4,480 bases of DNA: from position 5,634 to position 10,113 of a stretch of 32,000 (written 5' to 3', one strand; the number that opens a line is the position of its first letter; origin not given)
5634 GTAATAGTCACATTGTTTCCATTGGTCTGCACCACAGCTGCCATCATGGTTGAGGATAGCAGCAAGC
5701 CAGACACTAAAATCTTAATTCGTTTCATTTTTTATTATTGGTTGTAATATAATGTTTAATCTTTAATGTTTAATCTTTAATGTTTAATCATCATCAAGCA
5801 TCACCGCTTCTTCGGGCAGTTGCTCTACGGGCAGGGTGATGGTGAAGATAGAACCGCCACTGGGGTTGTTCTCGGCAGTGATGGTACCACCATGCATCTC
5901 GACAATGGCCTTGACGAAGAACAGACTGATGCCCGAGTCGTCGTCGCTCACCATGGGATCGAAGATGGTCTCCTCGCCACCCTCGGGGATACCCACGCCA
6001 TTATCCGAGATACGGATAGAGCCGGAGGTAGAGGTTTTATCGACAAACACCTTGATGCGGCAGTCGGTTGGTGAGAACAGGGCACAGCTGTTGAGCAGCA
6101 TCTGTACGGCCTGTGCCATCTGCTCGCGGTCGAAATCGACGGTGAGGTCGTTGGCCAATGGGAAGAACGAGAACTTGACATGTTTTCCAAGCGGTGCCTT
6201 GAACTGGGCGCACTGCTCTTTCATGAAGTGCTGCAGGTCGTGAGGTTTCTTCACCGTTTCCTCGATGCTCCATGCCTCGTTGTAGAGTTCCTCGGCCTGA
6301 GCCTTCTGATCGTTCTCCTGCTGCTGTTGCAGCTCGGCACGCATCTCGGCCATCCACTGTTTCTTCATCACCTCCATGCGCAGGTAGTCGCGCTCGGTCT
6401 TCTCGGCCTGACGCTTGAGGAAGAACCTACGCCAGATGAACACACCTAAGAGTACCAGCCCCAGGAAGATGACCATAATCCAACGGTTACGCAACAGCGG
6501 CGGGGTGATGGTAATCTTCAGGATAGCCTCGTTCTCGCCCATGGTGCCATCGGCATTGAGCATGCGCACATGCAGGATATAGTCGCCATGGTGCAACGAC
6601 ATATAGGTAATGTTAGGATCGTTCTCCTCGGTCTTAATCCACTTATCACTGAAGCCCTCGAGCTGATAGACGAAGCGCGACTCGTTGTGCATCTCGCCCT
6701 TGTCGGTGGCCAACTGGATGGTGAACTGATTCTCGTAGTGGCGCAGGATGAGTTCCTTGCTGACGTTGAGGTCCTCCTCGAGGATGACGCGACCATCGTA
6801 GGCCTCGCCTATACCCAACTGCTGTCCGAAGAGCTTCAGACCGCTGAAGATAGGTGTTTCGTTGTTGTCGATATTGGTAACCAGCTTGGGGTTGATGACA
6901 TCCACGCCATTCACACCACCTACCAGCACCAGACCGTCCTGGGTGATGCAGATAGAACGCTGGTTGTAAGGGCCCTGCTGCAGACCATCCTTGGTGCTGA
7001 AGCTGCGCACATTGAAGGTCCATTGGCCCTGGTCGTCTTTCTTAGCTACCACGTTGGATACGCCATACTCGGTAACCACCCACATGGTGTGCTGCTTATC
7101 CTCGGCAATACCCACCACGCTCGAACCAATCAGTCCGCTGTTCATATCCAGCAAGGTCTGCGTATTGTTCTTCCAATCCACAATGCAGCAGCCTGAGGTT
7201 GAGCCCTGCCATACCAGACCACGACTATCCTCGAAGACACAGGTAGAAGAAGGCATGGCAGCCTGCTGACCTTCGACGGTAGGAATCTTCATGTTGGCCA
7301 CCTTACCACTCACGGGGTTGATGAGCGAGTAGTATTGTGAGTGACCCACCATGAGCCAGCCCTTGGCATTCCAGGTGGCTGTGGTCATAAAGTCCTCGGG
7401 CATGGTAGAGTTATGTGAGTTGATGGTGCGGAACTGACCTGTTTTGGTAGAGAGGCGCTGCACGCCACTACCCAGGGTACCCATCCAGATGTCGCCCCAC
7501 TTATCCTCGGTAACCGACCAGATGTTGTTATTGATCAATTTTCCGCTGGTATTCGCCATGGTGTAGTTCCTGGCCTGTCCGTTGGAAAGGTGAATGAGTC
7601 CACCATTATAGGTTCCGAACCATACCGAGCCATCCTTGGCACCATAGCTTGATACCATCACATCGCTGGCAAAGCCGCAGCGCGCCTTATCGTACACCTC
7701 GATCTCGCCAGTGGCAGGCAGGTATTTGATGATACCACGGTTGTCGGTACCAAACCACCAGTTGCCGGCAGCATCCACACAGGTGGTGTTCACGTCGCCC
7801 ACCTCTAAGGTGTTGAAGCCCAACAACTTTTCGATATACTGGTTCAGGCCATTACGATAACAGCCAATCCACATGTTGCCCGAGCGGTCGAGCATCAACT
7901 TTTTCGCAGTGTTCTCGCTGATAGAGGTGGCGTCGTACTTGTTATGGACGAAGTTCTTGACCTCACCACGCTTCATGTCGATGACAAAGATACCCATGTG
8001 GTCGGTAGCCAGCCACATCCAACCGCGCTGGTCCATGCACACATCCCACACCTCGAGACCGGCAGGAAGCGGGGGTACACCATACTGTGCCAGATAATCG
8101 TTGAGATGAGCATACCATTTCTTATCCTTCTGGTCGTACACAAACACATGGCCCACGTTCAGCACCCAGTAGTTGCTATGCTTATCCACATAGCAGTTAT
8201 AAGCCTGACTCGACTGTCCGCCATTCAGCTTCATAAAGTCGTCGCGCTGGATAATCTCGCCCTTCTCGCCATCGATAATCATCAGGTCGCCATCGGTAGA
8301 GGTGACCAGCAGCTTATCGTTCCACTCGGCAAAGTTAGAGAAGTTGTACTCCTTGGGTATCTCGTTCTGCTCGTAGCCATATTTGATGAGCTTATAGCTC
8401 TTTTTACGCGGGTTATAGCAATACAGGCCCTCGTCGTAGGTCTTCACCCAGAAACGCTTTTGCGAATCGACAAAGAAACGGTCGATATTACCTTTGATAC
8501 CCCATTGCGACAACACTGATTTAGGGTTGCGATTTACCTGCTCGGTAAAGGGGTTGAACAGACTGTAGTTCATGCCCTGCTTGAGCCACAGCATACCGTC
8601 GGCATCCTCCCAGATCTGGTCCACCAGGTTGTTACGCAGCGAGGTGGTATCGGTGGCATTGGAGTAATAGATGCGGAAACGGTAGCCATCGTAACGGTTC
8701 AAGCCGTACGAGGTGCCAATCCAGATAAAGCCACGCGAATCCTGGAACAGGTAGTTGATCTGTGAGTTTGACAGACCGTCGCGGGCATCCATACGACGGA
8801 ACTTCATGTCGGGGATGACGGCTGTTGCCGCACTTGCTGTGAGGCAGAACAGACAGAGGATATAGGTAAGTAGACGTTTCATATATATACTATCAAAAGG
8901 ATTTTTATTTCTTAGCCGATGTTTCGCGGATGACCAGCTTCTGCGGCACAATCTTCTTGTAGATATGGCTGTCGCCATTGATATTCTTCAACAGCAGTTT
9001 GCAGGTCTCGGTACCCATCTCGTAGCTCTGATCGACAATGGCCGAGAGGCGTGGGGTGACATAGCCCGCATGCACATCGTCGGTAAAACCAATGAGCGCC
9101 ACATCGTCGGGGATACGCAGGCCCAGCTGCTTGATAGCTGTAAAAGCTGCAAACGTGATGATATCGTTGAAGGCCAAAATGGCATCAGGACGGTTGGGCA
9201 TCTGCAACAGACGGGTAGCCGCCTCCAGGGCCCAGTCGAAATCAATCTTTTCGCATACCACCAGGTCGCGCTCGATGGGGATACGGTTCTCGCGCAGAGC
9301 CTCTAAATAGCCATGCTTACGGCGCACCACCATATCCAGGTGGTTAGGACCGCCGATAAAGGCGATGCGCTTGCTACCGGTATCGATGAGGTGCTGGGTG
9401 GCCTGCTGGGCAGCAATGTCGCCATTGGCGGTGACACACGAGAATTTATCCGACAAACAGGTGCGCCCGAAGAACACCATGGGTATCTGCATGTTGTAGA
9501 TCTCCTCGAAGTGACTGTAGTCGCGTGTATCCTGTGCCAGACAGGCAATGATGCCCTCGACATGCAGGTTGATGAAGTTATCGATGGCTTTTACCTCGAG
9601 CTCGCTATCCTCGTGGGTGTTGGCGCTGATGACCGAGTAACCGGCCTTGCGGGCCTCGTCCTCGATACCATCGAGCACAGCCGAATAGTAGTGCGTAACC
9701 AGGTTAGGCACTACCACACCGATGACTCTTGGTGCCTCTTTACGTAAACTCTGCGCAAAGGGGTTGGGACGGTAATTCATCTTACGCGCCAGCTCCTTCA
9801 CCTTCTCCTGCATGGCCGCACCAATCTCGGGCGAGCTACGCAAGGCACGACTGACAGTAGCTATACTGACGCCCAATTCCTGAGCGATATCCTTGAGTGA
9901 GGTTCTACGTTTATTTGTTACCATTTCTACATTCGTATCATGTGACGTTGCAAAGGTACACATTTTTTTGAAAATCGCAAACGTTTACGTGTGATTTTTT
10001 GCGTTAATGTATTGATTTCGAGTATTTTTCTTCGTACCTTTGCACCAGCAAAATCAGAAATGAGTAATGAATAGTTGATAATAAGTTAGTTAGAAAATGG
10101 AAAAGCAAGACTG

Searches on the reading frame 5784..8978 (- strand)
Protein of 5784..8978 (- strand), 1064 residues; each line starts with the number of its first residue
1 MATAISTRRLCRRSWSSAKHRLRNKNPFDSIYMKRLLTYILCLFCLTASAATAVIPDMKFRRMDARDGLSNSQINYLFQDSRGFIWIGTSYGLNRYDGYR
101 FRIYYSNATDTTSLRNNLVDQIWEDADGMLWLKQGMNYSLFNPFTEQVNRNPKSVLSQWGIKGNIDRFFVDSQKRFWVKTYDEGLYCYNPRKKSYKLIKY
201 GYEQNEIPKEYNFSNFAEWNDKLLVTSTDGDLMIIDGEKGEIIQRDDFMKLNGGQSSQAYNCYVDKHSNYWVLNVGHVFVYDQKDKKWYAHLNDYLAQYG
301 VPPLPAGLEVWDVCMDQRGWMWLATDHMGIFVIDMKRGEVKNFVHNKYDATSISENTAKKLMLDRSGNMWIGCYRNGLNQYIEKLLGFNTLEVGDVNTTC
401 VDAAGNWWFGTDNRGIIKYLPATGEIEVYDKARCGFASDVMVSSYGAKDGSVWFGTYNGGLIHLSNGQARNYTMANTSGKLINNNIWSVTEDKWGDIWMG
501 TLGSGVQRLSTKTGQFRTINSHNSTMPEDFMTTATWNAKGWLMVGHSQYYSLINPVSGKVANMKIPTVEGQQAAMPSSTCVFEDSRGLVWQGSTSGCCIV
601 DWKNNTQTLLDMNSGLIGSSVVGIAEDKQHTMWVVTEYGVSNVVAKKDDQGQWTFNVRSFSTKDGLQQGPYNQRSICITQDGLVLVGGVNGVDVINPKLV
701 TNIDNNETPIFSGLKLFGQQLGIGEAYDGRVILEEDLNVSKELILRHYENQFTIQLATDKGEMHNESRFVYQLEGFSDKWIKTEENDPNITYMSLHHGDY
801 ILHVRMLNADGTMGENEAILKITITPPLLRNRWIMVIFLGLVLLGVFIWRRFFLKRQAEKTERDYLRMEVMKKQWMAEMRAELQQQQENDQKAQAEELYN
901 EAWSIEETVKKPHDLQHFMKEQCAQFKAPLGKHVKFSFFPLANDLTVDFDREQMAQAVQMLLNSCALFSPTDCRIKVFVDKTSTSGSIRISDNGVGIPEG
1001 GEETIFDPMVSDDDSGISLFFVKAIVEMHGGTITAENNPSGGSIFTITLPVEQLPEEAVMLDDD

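Call 6: search_protein_families(library=pfam, proteins=[window:5784-8978:-])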
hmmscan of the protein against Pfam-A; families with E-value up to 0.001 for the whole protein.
window:5784-8978:- (1064 aa): 4 families
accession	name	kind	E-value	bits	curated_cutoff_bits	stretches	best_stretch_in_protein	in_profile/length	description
PF07494.17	Reg_prop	-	3.2e-27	91.5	20.4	1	68-90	1-23/24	Two component regulator propeller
PF02518.31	HATPase_c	-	2.4e-16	60.6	26.4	1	950-1052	2-110/111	Histidine kinase-, DNA gyrase B-, and HSP90-like ATPase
PF07495.19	Y_Y_Y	-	1.1e-10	41.7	26.6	1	766-824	7-64/65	Y_Y_Y domain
PF13570.13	Beta-prop_ACSF4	-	1.9e-06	27.9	133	0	170-246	100-171/329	Beta-alanine-activating enzyme, beta-propeller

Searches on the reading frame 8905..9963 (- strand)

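Call 6: search_protein_families(library=pfam, proteins=[window:8905-9963:-])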
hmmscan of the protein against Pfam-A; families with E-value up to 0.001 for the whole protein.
window:8905-9963:- (352 aa): 6 families
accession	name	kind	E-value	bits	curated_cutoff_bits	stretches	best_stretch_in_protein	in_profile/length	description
PF13377.12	Peripla_BP_3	-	1.6e-29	103.5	26.5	1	190-349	2-167/167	Periplasmic binding protein-like domain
PF00532.27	Peripla_BP_1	-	1.1e-26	94.4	22.2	1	80-337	3-271/281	Periplasmic binding proteins and sugar binding domain of LacI family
PF13407.12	Peripla_BP_4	-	7.5e-17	62.2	35.1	1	81-330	1-256/258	Periplasmic binding protein domain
PF00356.27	LacI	-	4.7e-13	49.1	27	1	22-67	1-46/46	Bacterial regulatory proteins, lacI family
PF04967.18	HTH_10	-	2e-05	24.7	23.1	1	18-44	21-47/53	HTH DNA binding domain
PF13412.12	HTH_24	-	0.00066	19.6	21.9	0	17-42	14-39/48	Winged helix-turn-helix DNA-binding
